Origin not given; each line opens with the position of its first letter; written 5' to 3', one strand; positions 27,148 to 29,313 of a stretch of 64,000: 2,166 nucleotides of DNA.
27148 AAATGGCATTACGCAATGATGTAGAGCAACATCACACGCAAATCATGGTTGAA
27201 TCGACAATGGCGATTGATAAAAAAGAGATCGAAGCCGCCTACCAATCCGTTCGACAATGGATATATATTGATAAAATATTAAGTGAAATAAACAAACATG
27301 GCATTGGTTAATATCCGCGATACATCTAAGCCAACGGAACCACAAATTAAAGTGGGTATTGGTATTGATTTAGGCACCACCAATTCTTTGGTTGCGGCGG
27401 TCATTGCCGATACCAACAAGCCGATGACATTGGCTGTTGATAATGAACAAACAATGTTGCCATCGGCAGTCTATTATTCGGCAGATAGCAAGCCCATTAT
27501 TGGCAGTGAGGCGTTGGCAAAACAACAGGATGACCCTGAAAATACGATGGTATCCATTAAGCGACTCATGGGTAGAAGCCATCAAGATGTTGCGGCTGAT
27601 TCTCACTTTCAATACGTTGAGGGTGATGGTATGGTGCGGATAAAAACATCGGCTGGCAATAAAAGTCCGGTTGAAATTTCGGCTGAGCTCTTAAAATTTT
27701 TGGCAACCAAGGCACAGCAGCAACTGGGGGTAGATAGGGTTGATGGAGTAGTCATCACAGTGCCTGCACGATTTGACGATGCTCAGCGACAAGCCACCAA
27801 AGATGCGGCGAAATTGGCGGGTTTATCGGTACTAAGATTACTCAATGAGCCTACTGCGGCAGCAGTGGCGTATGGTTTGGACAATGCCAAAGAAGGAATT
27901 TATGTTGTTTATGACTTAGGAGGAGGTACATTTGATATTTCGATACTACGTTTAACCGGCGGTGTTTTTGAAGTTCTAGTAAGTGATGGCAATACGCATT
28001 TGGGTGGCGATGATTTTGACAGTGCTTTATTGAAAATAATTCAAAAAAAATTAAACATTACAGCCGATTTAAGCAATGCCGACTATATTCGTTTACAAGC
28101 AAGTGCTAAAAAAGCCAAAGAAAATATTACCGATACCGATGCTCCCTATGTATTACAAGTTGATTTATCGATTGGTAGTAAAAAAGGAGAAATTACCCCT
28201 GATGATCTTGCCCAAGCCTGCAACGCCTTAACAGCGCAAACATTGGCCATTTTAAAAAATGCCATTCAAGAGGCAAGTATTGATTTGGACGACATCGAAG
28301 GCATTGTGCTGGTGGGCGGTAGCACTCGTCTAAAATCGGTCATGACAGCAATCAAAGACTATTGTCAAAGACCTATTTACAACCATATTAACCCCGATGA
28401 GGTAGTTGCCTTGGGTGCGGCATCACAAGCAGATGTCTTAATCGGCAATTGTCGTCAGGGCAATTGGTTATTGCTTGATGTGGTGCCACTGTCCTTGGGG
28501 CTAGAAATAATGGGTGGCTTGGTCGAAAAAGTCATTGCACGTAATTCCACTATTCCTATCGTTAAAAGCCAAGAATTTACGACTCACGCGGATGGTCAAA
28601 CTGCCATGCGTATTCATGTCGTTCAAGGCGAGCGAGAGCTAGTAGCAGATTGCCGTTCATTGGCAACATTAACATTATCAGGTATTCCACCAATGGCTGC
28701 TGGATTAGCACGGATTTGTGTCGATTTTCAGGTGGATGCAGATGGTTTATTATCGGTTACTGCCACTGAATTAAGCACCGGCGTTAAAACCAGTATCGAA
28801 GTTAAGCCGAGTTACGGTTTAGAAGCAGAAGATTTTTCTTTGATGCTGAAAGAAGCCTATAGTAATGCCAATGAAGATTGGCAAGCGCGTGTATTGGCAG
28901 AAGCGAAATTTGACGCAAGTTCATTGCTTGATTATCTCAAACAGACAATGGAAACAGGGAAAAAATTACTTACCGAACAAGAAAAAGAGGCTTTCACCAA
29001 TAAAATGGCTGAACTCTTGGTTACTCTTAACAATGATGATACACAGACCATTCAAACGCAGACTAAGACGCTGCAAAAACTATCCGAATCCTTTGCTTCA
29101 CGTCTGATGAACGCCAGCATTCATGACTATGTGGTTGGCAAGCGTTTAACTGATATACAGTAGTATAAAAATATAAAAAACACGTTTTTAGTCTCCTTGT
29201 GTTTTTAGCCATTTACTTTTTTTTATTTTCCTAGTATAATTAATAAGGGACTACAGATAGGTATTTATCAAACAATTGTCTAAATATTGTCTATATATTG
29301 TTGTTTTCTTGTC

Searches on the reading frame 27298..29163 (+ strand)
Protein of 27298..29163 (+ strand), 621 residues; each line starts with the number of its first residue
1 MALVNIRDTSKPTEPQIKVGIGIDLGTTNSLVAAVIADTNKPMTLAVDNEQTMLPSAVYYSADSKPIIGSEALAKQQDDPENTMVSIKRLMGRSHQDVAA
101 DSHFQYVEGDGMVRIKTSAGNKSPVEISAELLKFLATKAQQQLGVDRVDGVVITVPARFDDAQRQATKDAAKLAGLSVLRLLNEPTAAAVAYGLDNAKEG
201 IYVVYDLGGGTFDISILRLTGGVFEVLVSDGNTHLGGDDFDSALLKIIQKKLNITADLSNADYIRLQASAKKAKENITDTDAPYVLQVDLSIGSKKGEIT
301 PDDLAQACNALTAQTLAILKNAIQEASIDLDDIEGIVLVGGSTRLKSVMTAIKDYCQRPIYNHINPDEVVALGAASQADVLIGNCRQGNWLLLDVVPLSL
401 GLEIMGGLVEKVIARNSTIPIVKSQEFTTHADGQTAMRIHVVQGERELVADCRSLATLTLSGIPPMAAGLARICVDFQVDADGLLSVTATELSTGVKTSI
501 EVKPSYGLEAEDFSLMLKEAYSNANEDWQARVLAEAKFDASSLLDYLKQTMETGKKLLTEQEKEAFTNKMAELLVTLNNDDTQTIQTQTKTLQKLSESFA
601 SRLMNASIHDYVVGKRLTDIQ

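Call 78: search_protein_families(library=ncbifam, proteins=[window:27298-29163:+], max_evalue=0.001)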
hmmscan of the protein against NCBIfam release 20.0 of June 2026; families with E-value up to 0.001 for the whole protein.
window:27298-29163:+ (621 aa): 15 families
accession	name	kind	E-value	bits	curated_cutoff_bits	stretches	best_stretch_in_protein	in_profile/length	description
NF003520.0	PRK05183.1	subfamily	1.1e-236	787.1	620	1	1-619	1-620/621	Fe-S protein assembly chaperone HscA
TIGR01991.1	HscA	equivalog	3.2e-228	759.1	708.55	1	21-617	2-598/600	Fe-S protein assembly chaperone HscA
NF001413.0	PRK00290.1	equivalog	3.1e-154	514.7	648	1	21-606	5-597/625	molecular chaperone DnaK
TIGR02350.1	prok_dnaK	equivalog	2.9e-152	508.1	822.55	1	21-603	3-594/596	molecular chaperone DnaK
NF002399.0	PRK01433.1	equivalog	6e-141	470.9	743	1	1-620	1-594/595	Fe-S protein assembly chaperone HscA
NF009947.0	PRK13411.1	equivalog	3.4e-138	461.6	1002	1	21-596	5-589/662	molecular chaperone DnaK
NF009946.0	PRK13410.1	equivalog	3.9e-133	445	1019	1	21-595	5-593/669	molecular chaperone DnaK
NF010539.0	PRK13927.1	subfamily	8.3e-26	90.7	293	1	126-377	77-325/339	rod shape-determining protein MreB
NF010540.1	PRK13929.1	exception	7.2e-23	81.2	515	1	126-377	75-323/334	rod-share determining protein MreBH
TIGR00904.1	mreB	subfamily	9.4e-23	80.8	365.75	1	125-379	76-327/334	MreB/Mrl family cell shape determining protein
NF011660.0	PRK15080.1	equivalog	3.8e-15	55.9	182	1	130-225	77-166/277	ethanolamine utilization protein EutJ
TIGR02529.1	EutJ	subfamily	1.6e-12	47.4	152.1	1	129-233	43-141/239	ethanolamine utilization protein EutJ family protein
NF008673.0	PRK11678.1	equivalog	2e-11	43.4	331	1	135-220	137-229/450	molecular chaperone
NF053558.1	BeeR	equivalog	3.6e-07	29.5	530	1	150-355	102-307/349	BeeR family actin-like protein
TIGR01174.1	ftsA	equivalog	1.1e-06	28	175.85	1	166-360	162-342/371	cell division protein FtsA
